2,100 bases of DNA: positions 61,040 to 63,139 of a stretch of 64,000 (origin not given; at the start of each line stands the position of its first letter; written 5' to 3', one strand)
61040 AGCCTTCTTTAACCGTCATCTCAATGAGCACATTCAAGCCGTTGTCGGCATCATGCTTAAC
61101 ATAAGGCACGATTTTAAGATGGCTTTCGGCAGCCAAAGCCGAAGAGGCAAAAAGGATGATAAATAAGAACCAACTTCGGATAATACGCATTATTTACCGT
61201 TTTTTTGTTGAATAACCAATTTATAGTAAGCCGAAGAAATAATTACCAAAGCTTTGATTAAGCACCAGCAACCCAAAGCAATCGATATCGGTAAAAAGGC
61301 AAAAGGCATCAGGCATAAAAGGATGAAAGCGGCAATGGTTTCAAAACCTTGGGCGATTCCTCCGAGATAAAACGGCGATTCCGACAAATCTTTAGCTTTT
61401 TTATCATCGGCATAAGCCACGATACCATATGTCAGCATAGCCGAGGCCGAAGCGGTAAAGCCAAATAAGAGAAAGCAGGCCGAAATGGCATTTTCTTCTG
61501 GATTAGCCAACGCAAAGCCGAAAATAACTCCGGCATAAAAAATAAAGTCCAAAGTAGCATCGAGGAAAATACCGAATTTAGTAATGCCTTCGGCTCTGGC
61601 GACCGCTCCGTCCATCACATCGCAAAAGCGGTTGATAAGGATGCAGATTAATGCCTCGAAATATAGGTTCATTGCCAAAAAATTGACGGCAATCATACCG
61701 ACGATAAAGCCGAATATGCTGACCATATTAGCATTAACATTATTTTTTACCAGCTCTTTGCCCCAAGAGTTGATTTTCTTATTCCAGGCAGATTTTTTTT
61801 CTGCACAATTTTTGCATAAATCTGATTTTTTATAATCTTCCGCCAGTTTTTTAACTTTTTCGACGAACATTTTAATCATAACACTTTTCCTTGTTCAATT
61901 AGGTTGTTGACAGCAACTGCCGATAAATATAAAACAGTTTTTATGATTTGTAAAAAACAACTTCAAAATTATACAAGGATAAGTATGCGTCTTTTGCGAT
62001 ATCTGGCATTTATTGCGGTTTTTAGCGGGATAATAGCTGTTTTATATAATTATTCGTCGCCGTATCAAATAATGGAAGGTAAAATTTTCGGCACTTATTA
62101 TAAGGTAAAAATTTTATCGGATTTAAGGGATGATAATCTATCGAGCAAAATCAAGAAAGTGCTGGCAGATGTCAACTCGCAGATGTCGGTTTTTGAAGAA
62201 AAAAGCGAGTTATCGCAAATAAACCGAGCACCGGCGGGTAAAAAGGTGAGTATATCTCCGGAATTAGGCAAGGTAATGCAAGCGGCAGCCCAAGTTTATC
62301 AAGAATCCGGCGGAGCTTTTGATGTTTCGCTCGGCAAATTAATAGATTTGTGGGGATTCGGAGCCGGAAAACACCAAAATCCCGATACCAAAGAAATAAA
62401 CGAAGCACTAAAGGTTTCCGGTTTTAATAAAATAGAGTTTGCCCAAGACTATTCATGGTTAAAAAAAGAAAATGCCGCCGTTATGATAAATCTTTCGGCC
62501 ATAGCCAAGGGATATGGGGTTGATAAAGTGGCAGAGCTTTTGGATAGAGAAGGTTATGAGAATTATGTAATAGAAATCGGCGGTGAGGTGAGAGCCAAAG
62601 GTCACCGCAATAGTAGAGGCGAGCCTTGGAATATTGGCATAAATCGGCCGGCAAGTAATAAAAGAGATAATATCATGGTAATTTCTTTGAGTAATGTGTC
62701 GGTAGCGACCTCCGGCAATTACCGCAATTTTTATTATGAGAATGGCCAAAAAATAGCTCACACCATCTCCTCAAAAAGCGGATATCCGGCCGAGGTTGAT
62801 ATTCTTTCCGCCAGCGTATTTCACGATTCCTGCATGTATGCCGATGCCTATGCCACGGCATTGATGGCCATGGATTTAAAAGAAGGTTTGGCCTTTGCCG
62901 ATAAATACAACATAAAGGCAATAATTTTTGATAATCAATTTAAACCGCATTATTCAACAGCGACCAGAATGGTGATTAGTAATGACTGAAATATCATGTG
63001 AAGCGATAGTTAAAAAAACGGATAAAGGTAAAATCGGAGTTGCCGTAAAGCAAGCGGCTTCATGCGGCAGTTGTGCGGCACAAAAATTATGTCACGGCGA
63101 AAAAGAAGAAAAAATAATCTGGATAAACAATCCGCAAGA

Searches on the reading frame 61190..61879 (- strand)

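Call 70: search_protein_families(library=pfam, proteins=[window:61190-61879:-], max_evalue=0.00001)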
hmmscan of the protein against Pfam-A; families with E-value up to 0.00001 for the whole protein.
window:61190-61879:- (229 aa): 1 family
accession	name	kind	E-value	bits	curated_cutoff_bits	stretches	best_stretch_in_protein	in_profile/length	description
PF01066.26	CDP-OH_P_transf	-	3.7e-09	37.6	22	1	50-203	4-150/152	CDP-alcohol phosphatidyltransferase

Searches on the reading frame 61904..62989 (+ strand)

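Call 70: search_protein_families(library=pfam, proteins=[window:61904-62989:+], max_evalue=0.00001)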
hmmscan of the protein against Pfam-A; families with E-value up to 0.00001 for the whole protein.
window:61904-62989:+ (361 aa): 1 family
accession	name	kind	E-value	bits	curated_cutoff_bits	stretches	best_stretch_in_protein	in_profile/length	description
PF02424.20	ApbE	-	2.9e-85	286.5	25.6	1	62-341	1-266/266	ApbE family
